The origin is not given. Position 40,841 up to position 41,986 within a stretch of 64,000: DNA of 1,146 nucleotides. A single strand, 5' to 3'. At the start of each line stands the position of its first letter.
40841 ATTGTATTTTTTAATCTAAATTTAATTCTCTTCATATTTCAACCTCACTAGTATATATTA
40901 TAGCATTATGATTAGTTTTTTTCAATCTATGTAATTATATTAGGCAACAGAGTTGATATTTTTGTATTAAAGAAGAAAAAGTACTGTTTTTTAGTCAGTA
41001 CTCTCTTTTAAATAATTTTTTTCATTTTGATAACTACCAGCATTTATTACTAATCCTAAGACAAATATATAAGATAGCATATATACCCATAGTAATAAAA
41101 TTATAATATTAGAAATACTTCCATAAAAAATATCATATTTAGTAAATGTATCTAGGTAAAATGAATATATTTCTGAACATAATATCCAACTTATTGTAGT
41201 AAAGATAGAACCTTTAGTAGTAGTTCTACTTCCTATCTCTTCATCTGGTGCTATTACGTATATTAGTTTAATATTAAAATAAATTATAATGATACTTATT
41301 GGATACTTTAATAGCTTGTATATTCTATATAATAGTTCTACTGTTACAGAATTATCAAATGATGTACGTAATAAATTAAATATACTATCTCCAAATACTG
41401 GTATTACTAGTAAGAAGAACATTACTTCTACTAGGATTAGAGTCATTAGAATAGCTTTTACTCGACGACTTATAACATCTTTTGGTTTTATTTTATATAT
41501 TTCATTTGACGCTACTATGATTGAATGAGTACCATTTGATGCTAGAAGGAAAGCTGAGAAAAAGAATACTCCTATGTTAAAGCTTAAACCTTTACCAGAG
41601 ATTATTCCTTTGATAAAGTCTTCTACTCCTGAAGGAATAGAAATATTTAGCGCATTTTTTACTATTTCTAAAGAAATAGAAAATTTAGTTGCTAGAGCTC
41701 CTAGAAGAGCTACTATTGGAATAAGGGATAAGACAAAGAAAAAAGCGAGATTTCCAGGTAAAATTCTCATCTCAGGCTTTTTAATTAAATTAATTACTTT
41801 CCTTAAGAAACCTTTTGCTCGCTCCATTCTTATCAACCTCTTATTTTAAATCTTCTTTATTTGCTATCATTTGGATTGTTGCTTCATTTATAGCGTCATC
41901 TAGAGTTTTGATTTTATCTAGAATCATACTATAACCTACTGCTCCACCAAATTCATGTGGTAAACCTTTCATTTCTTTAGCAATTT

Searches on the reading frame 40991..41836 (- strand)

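Call 39: search_protein_families(library=pfam, proteins=[window:40991-41836:-], max_evalue=0.001)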
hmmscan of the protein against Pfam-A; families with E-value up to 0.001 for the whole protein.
window:40991-41836:- (281 aa): 1 family
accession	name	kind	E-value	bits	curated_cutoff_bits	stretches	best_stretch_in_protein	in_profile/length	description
PF03631.20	Virul_fac_BrkB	-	3.8e-40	138.6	33.7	1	29-266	11-253/259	Virulence factor BrkB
